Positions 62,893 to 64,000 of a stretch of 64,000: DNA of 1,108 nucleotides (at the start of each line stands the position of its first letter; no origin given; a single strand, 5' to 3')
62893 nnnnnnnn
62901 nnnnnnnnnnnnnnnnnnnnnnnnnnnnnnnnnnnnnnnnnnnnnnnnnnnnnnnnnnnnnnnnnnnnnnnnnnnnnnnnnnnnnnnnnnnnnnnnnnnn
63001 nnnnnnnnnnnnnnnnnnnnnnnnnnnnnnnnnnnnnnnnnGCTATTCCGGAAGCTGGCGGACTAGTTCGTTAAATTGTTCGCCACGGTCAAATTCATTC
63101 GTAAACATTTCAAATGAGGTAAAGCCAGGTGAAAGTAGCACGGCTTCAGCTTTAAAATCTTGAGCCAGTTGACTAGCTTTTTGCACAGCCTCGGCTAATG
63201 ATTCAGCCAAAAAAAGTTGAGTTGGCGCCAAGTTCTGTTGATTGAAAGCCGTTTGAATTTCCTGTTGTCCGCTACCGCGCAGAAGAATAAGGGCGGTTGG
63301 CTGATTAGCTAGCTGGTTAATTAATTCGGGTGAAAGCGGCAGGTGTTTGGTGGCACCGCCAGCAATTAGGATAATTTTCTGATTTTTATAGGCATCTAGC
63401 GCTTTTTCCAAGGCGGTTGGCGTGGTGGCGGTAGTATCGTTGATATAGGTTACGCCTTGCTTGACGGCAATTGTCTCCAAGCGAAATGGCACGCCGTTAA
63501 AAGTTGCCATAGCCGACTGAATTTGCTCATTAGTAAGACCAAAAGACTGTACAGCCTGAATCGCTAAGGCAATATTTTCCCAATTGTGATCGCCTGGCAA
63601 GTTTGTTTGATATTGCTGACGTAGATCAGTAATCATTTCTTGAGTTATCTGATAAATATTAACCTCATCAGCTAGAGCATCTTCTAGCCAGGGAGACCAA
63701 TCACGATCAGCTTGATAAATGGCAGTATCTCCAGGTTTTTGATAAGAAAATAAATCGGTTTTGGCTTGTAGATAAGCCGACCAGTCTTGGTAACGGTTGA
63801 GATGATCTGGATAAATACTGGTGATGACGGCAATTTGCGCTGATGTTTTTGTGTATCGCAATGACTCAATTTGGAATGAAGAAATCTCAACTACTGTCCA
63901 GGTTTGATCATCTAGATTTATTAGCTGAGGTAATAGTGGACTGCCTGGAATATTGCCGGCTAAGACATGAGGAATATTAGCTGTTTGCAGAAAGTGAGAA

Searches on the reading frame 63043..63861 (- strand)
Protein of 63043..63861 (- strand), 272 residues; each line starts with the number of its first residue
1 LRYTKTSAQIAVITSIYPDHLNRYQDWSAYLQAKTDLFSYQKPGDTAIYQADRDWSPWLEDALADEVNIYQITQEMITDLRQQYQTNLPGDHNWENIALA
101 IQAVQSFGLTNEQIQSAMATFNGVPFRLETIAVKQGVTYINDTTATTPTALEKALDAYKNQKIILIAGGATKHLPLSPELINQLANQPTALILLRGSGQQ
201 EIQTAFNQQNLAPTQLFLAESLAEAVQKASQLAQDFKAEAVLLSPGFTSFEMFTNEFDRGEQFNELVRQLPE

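Call 12: search_protein_families(library=pfam, proteins=[window:63043-63861:-], max_evalue=0.001)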
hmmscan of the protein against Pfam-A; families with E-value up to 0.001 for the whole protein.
window:63043-63861:- (272 aa): 3 families
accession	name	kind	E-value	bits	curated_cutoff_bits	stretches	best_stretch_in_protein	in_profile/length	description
PF08245.18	Mur_ligase_M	-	2.2e-13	51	24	1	4-102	75-198/200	Mur ligase middle domain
PF02875.26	Mur_ligase_C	-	8.5e-10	40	28.4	1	127-244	2-124/127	Mur ligase, glutamate ligase domain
PF22675.2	KH-I_KHDC4-BBP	-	0.00041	20.6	30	1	181-235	19-73/76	KHDC4/BBP-like, KH-domain type I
